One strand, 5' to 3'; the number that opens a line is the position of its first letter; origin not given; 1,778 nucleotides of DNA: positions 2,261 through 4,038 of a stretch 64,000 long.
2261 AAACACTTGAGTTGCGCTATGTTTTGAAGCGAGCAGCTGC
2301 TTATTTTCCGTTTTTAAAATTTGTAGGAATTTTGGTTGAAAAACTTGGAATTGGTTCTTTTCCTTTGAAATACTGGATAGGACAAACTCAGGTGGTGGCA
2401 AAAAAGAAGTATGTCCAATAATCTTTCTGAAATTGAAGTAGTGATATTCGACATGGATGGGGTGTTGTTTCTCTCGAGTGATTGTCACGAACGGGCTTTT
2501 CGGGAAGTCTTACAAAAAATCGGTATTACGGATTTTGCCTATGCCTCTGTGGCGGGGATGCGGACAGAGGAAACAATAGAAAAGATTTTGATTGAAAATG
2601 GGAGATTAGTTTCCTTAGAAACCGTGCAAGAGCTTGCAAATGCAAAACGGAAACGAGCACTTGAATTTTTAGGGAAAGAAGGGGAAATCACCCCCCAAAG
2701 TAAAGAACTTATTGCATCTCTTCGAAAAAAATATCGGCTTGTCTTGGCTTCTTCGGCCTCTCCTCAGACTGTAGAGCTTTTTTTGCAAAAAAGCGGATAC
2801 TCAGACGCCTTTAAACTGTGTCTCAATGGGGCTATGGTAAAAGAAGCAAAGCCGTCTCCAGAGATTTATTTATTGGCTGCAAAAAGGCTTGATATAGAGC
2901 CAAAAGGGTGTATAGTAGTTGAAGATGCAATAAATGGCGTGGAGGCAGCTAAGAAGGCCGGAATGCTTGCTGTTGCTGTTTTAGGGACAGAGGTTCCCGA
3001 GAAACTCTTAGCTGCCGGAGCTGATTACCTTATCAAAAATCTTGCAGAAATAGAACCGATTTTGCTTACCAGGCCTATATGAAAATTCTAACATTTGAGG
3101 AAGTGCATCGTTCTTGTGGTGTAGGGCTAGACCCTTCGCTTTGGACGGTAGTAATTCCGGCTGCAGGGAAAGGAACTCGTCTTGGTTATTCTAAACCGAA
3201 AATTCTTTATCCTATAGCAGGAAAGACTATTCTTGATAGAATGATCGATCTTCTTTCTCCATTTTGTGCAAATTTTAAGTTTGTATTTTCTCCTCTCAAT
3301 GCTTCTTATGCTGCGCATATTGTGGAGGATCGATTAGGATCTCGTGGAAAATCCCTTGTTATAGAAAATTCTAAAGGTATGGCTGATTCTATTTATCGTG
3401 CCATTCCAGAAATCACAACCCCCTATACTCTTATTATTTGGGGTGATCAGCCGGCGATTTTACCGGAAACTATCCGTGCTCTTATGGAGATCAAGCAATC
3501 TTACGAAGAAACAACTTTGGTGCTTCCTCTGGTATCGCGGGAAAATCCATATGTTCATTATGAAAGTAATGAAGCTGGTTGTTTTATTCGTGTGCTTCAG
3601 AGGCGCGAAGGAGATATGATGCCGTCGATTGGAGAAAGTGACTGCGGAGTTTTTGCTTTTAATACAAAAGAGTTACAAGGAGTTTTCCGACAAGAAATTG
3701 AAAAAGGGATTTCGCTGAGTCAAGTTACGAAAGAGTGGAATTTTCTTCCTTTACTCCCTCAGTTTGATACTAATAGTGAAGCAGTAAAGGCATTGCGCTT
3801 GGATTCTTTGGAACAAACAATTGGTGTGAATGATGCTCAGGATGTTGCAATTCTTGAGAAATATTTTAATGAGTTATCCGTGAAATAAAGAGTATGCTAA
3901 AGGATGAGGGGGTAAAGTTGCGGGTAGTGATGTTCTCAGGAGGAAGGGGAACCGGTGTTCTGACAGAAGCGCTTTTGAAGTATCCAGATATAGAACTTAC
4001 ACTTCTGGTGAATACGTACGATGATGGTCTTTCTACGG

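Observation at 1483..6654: CofD/YvcK-family domain fused to a GT2 glycosyltransferase, in an operon with a nucleotidyltransferase, a HAD hydrolase and a methyltransferase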

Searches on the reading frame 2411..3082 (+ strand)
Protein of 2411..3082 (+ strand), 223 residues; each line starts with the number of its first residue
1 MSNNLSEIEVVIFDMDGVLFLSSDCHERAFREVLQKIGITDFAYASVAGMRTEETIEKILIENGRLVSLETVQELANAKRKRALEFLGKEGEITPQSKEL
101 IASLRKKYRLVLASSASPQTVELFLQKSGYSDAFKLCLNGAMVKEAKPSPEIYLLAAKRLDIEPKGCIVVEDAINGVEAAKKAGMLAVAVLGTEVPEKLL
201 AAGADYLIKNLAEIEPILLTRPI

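Call 3: search_protein_families(library=pfam, proteins=[window:2411-3082:+], max_evalue=0.01)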
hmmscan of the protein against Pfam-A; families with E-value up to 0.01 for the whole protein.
window:2411-3082:+ (223 aa): 5 families
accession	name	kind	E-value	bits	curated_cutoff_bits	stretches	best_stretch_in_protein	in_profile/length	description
PF00702.32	Hydrolase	-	6.2e-28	98.9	26.4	1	8-184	1-191/191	haloacid dehalogenase-like hydrolase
PF13419.12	HAD_2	-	6.9e-26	91.9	23.8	1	11-190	1-178/178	Haloacid dehalogenase-like hydrolase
PF13242.12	Hydrolase_like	-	2.2e-07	31.1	22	1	147-213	4-74/75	HAD-hyrolase-like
PF08282.18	Hydrolase_3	-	3.9e-05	23.9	20.9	1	87-146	10-69/255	haloacid dehalogenase-like hydrolase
PF12710.13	HAD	-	0.00032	21.6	27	1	11-146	1-153/189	haloacid dehalogenase-like hydrolase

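Call 4: search_protein_families(library=ncbifam, proteins=[window:2411-3082:+], max_evalue=0.01)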
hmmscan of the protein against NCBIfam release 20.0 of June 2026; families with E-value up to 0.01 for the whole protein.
window:2411-3082:+ (223 aa): 38 families (the best 25 are shown)
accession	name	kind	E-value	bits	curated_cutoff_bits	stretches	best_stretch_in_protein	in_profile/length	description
TIGR02009.1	PGMB-YQAB-SF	subfamily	1e-37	130.2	153.35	1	9-190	2-186/186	beta-phosphoglucomutase family hydrolase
TIGR01990.1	bPGM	equivalog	2.2e-32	112.6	189.4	1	9-190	2-186/187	beta-phosphoglucomutase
NF053653.1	InDiPhoBT2121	equivalog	1.6e-26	93.2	245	1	9-214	2-211/216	inorganic diphosphatase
NF008087.0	PRK10826.1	equivalog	2.7e-25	89.3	191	1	6-215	5-216/222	hexitol phosphatase HxpB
NF008000.0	PRK10725.1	equivalog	6.4e-21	75.3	215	1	9-190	6-185/188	fructose-1-phosphate/6-phosphogluconate phosphatase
NF009695.0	PRK13222.1-2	equivalog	3.8e-18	65.8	225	1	5-218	3-222/226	phosphoglycolate phosphatase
TIGR01449.2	PGP_bact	equivalog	9.3e-18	64.5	180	1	11-218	1-213/213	phosphoglycolate phosphatase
NF046057.1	bifunc_MtlD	equivalog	3.7e-16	58.7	800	1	7-213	6-214/683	bifunctional mannitol-1-phosphate dehydrogenase/phosphatase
TIGR02253.1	CTE7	subfamily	8e-16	58.5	169.75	1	8-214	2-220/221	TIGR02253 family HAD-type hydrolase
TIGR01509.1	HAD-SF-IA-v3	subfamily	1.2e-15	58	29.4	1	80-190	53-154/154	HAD-IA family hydrolase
NF009804.0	PRK13288.1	equivalog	1.3e-14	54.2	218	1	7-218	2-210/215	pyrophosphatase PpaX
NF008610.0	PRK11587.1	equivalog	3e-14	52.9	282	1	11-213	6-202/219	sugar phosphatase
TIGR01422.2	phosphonatase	equivalog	3e-13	49.6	220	1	59-191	65-200/251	phosphonoacetaldehyde hydrolase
TIGR01454.1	AHBA_synth_RP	hypoth_equivalog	7.9e-13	48.5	246.65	1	11-213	1-198/205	AHBA synthesis associated protein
NF007854.0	PRK10563.1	equivalog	9.7e-12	45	211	1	6-186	2-181/221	6-phosphogluconate phosphatase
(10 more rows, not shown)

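Call 24: search_solved_structures(query=window:2411-3082:+, max_evalue=1e-8)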
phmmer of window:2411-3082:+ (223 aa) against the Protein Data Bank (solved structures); distinct sequences matched with E-value up to 1e-8: 40.
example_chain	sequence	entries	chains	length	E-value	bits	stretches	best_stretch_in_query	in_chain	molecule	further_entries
4uar_A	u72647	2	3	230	1.2e-21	80.3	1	8-215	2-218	Protein CbbY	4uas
3kbb_A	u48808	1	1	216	2.7e-21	79.1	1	9-209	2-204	Phosphorylated carbohydrates phosphatase TM_1254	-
4uat_A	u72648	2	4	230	6e-21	78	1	8-215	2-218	Protein CbbY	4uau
4gib_A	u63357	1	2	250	6.8e-20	74.6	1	7-193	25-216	Beta-phosphoglucomutase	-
3nas_A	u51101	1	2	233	4.1e-19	72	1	8-213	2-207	beta-phosphoglucomutase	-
4g9b_A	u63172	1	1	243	7.7e-19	71.1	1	7-191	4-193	Beta-phosphoglucomutase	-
6hdi_A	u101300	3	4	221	8.5e-18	67.7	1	9-190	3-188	Beta-phosphoglucomutase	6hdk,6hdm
1lvh_A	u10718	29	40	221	1.2e-17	67.3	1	9-190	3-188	beta-phosphoglucomutase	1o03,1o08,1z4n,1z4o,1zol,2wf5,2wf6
6h8y_A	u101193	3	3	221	1.2e-17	67.3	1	9-190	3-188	Beta-phosphoglucomutase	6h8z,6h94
6hdh_A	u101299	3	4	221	1.2e-17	67.3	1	9-190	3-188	Beta-phosphoglucomutase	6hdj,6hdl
5olw_A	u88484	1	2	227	1.3e-17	67.1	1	9-190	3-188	Beta-phosphoglucomutase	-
3fm9_A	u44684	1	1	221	2.2e-17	66.4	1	9-190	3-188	Beta-phosphoglucomutase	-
6i03_A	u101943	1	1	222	5.4e-17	65.1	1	9-190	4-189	Beta-phosphoglucomutase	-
5ok0_A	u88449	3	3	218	5.7e-17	65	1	9-190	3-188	Beta-phosphoglucomutase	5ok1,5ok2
5ojz_A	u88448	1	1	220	5.8e-17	65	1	9-190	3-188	Beta-phosphoglucomutase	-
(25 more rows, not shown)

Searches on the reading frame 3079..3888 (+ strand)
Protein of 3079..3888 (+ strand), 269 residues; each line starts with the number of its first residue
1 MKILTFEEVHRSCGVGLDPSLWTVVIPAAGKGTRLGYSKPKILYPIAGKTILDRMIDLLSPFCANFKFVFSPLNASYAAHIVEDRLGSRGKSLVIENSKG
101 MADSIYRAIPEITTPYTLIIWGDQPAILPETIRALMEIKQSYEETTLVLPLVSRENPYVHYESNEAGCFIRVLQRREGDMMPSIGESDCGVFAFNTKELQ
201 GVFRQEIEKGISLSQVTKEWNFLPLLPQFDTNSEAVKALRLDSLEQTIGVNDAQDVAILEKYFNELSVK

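Call 3: search_protein_families(library=pfam, proteins=[window:3079-3888:+], max_evalue=0.01)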
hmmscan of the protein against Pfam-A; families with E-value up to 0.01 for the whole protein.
window:3079-3888:+ (269 aa): 2 families
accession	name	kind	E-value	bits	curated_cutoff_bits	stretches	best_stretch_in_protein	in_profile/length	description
PF12804.13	NTP_transf_3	-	1e-15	58.7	27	1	24-161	1-133/160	MobA-like NTP transferase domain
PF01128.25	IspD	-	3.4e-08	34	27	1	23-151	2-130/221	2-C-methyl-D-erythritol 4-phosphate cytidylyltransferase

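Call 4: search_protein_families(library=ncbifam, proteins=[window:3079-3888:+], max_evalue=0.01)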
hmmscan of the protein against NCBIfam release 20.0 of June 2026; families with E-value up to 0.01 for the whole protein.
window:3079-3888:+ (269 aa): 30 families (the best 25 are shown)
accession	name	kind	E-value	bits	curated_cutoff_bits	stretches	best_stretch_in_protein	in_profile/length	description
TIGR01173.1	glmU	equivalog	2.4e-20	72.8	366.85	1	23-265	2-238/452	bifunctional UDP-N-acetylglucosamine diphosphorylase/glucosamine-1-phosphate N-acetyltransferase GlmU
NF010934.1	PRK14354.1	equivalog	1.4e-18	66.7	450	1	24-263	2-236/447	bifunctional UDP-N-acetylglucosamine diphosphorylase/glucosamine-1-phosphate N-acetyltransferase GlmU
NF010932.0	PRK14352.1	equivalog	1.3e-13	50.4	611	1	23-265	8-249/488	bifunctional UDP-N-acetylglucosamine diphosphorylase/glucosamine-1-phosphate N-acetyltransferase GlmU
TIGR03310.1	matur_MocA_YgfJ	equivalog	1.6e-12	47.8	186.45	1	24-150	2-125/188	molybdenum cofactor cytidylyltransferase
NF006986.0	PRK09451.1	equivalog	5.6e-12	45.2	725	1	23-265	7-241/456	bifunctional UDP-N-acetylglucosamine diphosphorylase/glucosamine-1-phosphate N-acetyltransferase GlmU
NF010936.0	PRK14356.1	equivalog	1.2e-11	44.2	666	1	24-263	8-243/456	bifunctional UDP-N-acetylglucosamine diphosphorylase/glucosamine-1-phosphate N-acetyltransferase GlmU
NF010933.0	PRK14353.1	equivalog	2.4e-11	42.9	505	1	23-264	7-243/453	bifunctional UDP-N-acetylglucosamine diphosphorylase/glucosamine-1-phosphate N-acetyltransferase GlmU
NF010940.0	PRK14360.1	equivalog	4.6e-11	41.9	602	1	23-205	3-187/452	bifunctional UDP-N-acetylglucosamine diphosphorylase/glucosamine-1-phosphate N-acetyltransferase GlmU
NF010938.0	PRK14358.1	equivalog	3.4e-10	39.1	500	1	23-260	9-241/481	bifunctional N-acetylglucosamine-1-phosphate uridyltransferase/glucosamine-1-phosphate acetyltransferase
NF010937.0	PRK14357.1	equivalog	4.3e-10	39.1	658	1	24-263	3-229/448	bifunctional UDP-N-acetylglucosamine diphosphorylase/glucosamine-1-phosphate N-acetyltransferase GlmU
NF001457.0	PRK00317.1-3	equivalog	5e-09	35.9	164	1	24-140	4-114/200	molybdenum cofactor guanylyltransferase MobA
NF010939.0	PRK14359.1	equivalog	1.6e-08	33.6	592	1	23-263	4-233/430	bifunctional UDP-N-acetylglucosamine diphosphorylase/glucosamine-1-phosphate N-acetyltransferase GlmU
TIGR00453.1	ispD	equivalog_domain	2.9e-08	33.4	181.3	1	24-151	2-130/219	2-C-methyl-D-erythritol 4-phosphate cytidylyltransferase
NF010935.0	PRK14355.1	equivalog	3.1e-08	32.7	718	1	24-257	6-236/459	bifunctional UDP-N-acetylglucosamine diphosphorylase/glucosamine-1-phosphate N-acetyltransferase GlmU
TIGR03992.1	Arch_glmU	subfamily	1.2e-07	31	292.1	1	24-175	3-152/393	bifunctional sugar-1-phosphate nucleotidylyltransferase/acetyltransferase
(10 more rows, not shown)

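Call 22: search_solved_structures(query=window:3079-3888:+, max_evalue=0.001)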
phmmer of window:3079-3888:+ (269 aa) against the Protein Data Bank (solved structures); distinct sequences matched with E-value up to 0.001: 21.
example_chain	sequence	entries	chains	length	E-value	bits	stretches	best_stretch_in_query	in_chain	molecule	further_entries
1hm0_A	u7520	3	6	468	7.1e-13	51.7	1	25-261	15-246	N-ACETYLGLUCOSAMINE 1-PHOSPHATE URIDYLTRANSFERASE | UDP-N-ACETYLGLUCOSAMINE-1-PHOSPHATE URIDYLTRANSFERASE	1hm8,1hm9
1g95_A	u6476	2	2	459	7.3e-13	51.6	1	25-261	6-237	N-ACETYLGLUCOSAMINE-1-PHOSPHATE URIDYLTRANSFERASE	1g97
4aaw_A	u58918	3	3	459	7.5e-13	51.6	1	25-261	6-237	BIFUNCTIONAL PROTEIN GLMU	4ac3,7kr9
9dqf_A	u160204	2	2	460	8.5e-13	51.4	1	25-261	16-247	Bifunctional protein GlmU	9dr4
2v0h_A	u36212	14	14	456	1.2e-10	44.3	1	23-265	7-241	BIFUNCTIONAL PROTEIN GLMU | GLUCOSAMINE-1-PHOSPHATE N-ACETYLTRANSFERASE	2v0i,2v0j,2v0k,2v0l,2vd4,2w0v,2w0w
4fce_A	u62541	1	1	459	1e-09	41.3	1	20-201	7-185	Bifunctional protein GlmU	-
3fww_A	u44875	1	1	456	1.4e-09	40.9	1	20-201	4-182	Bifunctional protein glmU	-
1fwy_A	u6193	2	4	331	7.6e-07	31.9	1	22-197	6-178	UDP-N-ACETYLGLUCOSAMINE PYROPHOSPHORYLASE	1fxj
9mh4_A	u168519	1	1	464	1.4e-06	31.1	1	20-262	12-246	Bifunctional protein GlmU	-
1hv9_A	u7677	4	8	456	1.6e-06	30.8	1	22-195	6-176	UDP-N-ACETYLGLUCOSAMINE PYROPHOSPHORYLASE | Bifunctional protein glmU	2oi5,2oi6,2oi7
5vmk_A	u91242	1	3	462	1.7e-06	30.7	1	23-264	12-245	Bifunctional protein GlmU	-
8cu9_A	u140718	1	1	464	6.6e-06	28.8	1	20-141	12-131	Bifunctional UDP-N-acetylglucosamine diphosphorylase/glucosamine-1-phosphate N-acetyltrans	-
2qkx_A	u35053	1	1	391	7.3e-05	25.4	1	22-262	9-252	Bifunctional protein glmU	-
2we9_A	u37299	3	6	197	0.00013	24.6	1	23-141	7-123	MOBA-RELATED PROTEIN | MOCA-RELATED PROTEIN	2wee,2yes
3foq_A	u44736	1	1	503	0.00014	24.5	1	22-262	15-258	Bifunctional protein glmU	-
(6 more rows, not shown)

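Call 50: search_solved_structures(query=A2, max_evalue=0.001, show_alignments=2)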
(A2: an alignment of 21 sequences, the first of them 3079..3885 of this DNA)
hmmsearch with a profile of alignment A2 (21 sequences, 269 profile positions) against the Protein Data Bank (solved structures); distinct sequences matched with E-value up to 0.001: 89 (the best 60 are shown).
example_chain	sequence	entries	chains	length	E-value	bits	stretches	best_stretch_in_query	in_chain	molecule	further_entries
9dqf_A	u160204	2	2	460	4.8e-32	114.3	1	23-267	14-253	Bifunctional protein GlmU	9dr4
1hm0_A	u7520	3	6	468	6.2e-28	100.8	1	22-266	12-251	N-ACETYLGLUCOSAMINE 1-PHOSPHATE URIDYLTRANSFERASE | UDP-N-ACETYLGLUCOSAMINE-1-PHOSPHATE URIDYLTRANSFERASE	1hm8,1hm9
4aaw_A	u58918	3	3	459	9.7e-28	100.2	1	24-266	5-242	BIFUNCTIONAL PROTEIN GLMU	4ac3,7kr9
1g95_A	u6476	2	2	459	1.8e-27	99.3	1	24-266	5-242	N-ACETYLGLUCOSAMINE-1-PHOSPHATE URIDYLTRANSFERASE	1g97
5vmk_A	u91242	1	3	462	4.6e-26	94.7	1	16-267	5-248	Bifunctional protein GlmU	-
2v0h_A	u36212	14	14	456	5.5e-26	94.4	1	19-267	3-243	BIFUNCTIONAL PROTEIN GLMU | GLUCOSAMINE-1-PHOSPHATE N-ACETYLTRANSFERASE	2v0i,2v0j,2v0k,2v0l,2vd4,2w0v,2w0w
2qkx_A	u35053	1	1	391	3.6e-25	91.7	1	23-266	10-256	Bifunctional protein glmU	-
3foq_A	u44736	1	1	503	4.6e-25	91.4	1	22-266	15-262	Bifunctional protein glmU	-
3spt_A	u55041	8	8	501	5.2e-25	91.2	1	22-266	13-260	Bifunctional protein glmU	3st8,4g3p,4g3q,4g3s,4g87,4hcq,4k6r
3d8v_A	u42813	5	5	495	7e-25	90.8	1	23-266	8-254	Bifunctional protein glmU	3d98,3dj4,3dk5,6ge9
7k47_A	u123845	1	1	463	7.6e-22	80.8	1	21-266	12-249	Bifunctional protein GlmU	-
4fce_A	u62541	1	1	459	8.7e-22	80.6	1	16-267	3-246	Bifunctional protein GlmU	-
3fww_A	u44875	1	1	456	1.8e-21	79.6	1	19-267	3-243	Bifunctional protein glmU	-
9mh4_A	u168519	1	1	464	3.4e-21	78.7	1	13-267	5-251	Bifunctional protein GlmU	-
8cu9_A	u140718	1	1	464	9.3e-21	77.3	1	13-266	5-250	Bifunctional UDP-N-acetylglucosamine diphosphorylase/glucosamine-1-phosphate N-acetyltrans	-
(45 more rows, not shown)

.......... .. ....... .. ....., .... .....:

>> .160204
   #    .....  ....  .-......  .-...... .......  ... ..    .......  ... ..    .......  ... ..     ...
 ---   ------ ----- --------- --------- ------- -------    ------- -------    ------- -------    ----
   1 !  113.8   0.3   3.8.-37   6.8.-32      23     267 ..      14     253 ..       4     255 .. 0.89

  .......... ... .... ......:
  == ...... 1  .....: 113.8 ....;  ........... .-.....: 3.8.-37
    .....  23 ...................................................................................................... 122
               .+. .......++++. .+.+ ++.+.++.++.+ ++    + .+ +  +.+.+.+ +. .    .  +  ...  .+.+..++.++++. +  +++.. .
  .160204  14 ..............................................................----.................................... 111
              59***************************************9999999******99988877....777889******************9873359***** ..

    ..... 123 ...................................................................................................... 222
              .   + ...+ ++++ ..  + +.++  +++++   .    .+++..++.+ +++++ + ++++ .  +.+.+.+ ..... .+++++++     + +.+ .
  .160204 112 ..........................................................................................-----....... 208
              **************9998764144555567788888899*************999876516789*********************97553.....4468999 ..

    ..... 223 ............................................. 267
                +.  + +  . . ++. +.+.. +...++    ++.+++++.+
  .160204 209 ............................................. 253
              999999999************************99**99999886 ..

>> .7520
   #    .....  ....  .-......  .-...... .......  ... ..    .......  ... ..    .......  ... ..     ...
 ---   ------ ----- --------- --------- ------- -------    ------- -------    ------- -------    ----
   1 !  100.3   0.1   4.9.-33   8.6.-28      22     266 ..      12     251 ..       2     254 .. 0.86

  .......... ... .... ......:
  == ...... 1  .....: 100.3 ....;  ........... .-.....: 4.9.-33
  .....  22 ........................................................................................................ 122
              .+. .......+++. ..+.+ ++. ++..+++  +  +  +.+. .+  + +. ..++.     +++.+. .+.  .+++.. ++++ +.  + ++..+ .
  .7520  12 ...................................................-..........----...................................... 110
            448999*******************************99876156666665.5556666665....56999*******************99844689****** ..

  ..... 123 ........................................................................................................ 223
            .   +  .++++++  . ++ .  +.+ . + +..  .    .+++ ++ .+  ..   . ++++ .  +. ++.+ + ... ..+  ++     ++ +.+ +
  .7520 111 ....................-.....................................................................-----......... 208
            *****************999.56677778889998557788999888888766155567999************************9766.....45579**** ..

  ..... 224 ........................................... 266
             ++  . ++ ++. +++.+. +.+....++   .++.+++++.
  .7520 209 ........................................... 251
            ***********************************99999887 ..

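Call 53: list_cluster_members(proteins=[P0001, window:3079-3885:+, window:7068-8756:+, window:5914-6651:+])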
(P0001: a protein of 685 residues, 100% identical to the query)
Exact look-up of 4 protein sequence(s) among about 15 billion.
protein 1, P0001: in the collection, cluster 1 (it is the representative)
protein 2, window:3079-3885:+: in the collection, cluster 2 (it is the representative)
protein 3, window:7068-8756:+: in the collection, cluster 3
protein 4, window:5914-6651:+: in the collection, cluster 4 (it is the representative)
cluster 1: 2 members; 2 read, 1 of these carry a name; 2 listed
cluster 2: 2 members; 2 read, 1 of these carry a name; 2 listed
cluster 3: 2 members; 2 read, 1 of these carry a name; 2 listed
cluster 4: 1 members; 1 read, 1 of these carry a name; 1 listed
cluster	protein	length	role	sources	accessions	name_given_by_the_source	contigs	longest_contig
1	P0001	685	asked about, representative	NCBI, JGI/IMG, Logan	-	2-phospho-L-lactate transferase/gluconeogenesis factor (CofD/UPF0052 ...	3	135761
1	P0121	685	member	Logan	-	-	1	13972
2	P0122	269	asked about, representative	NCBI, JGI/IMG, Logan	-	bifunctional ...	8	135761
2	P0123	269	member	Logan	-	-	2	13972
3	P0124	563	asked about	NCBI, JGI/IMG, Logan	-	hypothetical protein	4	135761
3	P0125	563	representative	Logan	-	-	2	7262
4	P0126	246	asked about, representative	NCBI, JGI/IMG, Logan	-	glycosyltransferase involved in cell wall biosynthesis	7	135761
